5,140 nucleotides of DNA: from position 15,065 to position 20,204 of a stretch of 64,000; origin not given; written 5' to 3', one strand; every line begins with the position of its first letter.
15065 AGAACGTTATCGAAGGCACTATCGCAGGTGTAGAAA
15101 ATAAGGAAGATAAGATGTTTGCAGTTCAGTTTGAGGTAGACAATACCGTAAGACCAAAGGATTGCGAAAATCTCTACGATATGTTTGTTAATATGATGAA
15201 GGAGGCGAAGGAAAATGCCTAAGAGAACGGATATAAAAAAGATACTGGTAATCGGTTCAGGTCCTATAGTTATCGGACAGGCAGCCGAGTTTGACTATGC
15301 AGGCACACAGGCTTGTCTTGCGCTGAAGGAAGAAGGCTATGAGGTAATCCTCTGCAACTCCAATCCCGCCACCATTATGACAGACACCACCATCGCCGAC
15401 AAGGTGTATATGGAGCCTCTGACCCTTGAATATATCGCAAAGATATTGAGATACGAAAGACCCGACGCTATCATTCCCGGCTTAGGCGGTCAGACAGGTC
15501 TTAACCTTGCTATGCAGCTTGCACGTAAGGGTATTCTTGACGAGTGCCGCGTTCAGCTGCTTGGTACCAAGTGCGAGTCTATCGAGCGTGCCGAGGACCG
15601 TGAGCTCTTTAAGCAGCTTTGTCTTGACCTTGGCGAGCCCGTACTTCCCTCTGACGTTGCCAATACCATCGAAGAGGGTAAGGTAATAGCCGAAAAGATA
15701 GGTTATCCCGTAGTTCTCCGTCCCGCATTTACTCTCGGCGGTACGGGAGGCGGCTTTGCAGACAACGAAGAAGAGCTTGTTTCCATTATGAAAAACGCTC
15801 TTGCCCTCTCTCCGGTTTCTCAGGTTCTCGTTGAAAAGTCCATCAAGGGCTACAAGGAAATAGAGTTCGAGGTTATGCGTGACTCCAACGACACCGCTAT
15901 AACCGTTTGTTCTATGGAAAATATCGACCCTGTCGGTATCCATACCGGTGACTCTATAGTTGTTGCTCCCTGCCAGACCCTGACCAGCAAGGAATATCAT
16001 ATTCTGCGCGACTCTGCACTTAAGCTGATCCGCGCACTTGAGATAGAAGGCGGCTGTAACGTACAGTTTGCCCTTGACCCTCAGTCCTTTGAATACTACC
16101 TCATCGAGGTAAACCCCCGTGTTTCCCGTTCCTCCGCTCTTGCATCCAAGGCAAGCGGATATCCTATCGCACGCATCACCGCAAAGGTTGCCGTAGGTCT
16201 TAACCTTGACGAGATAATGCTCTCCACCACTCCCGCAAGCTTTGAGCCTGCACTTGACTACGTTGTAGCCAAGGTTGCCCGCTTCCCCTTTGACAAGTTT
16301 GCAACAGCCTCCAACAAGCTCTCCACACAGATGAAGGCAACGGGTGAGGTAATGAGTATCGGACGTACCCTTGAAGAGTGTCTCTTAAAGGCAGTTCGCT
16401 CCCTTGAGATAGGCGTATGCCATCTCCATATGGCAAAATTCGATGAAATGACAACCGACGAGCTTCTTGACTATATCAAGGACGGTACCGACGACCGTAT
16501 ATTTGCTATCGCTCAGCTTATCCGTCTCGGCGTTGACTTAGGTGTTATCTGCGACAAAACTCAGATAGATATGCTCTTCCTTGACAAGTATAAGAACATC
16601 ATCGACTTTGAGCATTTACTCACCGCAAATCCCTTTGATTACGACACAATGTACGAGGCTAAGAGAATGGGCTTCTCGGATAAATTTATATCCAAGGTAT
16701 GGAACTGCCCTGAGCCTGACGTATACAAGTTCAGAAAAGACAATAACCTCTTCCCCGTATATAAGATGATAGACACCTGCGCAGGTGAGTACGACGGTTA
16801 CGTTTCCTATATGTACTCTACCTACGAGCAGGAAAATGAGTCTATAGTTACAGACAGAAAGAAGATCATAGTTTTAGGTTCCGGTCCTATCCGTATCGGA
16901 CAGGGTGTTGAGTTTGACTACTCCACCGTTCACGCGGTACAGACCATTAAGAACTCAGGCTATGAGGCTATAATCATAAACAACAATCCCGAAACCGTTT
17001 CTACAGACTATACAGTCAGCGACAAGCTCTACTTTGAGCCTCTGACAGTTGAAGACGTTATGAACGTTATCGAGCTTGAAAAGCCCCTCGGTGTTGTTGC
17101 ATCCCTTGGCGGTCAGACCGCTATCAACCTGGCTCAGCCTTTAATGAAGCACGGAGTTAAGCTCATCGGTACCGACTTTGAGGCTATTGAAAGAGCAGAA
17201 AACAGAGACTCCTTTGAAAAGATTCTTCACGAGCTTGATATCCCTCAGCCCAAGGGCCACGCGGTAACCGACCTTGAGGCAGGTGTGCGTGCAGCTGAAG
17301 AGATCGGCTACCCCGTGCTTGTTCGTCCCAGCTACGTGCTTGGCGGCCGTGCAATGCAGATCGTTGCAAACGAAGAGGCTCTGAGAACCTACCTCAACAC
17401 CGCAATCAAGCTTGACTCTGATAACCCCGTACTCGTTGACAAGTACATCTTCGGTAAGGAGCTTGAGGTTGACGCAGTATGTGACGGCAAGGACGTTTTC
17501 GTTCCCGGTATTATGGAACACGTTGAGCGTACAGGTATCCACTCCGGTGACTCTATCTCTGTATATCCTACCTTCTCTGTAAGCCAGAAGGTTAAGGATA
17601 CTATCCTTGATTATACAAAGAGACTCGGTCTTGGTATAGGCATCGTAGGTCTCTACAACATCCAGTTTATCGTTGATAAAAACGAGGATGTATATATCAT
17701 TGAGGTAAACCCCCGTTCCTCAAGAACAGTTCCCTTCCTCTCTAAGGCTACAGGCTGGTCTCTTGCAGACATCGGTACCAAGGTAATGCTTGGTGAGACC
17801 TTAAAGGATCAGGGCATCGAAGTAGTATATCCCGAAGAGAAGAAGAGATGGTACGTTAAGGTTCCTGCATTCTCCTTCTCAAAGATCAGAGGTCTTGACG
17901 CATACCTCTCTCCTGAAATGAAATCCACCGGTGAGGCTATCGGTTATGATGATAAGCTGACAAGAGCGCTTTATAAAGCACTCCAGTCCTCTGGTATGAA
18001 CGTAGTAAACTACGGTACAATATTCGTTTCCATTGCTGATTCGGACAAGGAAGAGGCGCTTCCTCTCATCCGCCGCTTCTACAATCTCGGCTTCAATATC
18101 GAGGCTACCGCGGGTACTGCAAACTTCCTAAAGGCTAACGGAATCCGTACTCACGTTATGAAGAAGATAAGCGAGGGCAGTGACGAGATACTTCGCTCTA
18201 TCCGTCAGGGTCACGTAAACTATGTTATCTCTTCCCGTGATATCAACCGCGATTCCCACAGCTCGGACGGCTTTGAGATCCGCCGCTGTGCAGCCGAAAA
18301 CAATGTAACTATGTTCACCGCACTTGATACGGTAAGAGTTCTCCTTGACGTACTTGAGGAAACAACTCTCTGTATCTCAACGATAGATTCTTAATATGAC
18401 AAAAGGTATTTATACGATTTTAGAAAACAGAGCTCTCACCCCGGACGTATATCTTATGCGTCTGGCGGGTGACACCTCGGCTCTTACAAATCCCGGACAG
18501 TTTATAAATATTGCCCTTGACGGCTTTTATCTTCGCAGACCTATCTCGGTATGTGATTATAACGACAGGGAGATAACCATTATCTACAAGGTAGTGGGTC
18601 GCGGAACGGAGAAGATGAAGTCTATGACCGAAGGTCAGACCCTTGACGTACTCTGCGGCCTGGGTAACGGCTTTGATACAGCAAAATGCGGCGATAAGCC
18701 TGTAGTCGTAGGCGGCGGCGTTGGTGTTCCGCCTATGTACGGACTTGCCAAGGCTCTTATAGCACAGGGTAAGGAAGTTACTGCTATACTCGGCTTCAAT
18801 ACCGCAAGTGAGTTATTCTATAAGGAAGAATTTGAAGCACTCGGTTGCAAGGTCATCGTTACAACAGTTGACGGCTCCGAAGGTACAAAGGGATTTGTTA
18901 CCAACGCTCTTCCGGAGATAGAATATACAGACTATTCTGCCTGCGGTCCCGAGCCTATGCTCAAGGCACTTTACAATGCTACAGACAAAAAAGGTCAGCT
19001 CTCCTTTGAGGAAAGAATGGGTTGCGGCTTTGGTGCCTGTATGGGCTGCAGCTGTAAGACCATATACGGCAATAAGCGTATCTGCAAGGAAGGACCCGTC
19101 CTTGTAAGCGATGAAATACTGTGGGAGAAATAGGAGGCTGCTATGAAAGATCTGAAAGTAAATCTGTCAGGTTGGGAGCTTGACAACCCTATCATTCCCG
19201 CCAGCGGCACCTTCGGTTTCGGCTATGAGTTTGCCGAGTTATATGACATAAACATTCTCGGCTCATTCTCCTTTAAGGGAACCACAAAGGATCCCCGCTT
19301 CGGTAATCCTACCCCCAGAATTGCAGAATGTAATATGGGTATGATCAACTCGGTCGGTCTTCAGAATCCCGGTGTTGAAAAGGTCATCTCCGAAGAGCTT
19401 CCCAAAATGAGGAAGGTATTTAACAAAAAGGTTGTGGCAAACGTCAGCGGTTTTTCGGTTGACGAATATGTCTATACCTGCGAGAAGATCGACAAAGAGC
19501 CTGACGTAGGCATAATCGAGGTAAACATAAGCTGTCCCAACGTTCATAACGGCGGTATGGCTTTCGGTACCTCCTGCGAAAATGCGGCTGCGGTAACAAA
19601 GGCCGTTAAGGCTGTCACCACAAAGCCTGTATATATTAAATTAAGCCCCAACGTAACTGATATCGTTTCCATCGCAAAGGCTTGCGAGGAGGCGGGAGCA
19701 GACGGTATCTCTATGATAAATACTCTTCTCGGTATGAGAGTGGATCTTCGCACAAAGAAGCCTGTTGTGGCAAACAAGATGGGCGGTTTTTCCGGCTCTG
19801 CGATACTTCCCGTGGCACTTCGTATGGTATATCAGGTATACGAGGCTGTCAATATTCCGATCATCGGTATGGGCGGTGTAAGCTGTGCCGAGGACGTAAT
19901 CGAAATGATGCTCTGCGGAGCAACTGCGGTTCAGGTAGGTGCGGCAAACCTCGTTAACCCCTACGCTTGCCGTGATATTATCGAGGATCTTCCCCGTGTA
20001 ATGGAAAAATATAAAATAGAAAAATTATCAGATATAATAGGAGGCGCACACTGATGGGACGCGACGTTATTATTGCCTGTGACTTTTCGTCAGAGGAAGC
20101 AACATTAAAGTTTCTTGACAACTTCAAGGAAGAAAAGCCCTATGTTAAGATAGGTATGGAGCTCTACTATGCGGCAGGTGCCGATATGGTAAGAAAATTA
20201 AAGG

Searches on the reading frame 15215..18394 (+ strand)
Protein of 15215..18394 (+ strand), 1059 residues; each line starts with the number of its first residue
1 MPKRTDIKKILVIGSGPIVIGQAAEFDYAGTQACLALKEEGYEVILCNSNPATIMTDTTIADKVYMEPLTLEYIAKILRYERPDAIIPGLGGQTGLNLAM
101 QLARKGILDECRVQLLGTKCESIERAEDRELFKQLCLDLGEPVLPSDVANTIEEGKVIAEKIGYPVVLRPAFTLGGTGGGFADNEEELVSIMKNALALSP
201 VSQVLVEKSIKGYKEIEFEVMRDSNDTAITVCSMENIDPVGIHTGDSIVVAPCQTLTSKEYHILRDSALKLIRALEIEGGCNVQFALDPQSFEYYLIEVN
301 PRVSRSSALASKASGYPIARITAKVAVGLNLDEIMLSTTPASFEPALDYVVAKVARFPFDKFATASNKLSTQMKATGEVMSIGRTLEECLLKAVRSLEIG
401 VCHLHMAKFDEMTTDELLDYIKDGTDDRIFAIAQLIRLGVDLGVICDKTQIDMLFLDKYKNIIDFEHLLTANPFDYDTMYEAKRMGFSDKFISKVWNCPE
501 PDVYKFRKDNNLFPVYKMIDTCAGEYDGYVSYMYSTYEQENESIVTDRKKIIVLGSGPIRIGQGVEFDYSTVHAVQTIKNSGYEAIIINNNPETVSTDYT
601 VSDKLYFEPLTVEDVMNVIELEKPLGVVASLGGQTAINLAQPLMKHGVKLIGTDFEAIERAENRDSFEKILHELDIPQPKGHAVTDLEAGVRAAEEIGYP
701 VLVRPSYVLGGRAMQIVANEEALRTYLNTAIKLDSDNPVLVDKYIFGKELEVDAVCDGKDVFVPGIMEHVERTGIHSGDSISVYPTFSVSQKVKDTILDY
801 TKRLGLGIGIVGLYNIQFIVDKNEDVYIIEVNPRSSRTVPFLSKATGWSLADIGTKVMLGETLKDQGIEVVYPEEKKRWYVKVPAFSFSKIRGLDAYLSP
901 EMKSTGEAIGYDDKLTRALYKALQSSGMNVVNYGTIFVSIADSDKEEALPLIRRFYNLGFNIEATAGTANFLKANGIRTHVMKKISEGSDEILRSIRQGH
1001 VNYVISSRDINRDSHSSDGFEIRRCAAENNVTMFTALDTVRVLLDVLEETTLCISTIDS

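Call 55: search_protein_families(library=pfam, proteins=[window:15215-18394:+], max_evalue=1e-8)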
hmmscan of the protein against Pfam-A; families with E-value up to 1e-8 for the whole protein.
window:15215-18394:+ (1059 aa): 8 families
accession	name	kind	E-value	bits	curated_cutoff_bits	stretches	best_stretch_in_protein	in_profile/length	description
PF02786.22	CPSase_L_D2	-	1.4e-112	374.7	19.8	2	128-333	1-210/211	Carbamoyl-phosphate synthase L chain, ATP binding domain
PF25596.1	CPSase_L_D1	-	1.6e-98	325.2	27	2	7-124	2-117/118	Carbamoyl phosphate synthase preATP-grasp domain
PF07478.18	Dala_Dala_lig_C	-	1.2e-21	77.6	24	1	692-834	30-175/204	D-ala D-ala ligase C-terminus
PF02787.25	CPSase_L_D3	-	1.2e-20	73.7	26.6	1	420-496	2-80/80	Carbamoyl-phosphate synthetase large chain, oligomerisation domain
PF02142.27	MGS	-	1.9e-18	66.8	24.1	1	948-1035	2-94/94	MGS-like domain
PF02222.28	ATP-grasp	-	3e-16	60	27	0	670-835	2-163/179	ATP-grasp domain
PF02655.19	ATP-grasp_3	-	4.1e-13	50.2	23.2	0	668-834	8-156/160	ATP-grasp domain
PF15632.11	ATPgrasp_Ter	-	4.5e-12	46.3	29.1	0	737-861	3-111/131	ATP-grasp in the biosynthetic pathway with Ter operon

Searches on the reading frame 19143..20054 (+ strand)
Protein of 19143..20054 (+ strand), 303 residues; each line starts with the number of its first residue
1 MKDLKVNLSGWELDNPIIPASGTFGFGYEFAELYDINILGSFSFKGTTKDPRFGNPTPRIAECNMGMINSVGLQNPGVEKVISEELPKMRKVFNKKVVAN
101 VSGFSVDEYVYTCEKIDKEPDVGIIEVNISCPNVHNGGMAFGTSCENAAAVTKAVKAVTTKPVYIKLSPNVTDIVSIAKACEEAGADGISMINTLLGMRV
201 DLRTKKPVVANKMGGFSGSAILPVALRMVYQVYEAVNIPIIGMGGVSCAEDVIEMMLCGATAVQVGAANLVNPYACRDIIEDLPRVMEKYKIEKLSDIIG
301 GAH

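Call 55: search_protein_families(library=pfam, proteins=[window:19143-20054:+], max_evalue=1e-8)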
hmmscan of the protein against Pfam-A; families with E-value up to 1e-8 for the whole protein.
window:19143-20054:+ (303 aa): 1 family
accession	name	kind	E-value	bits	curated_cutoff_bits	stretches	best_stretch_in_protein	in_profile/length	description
PF01180.27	DHO_dh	-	1.3e-90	304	27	1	4-287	2-291/291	Dihydroorotate dehydrogenase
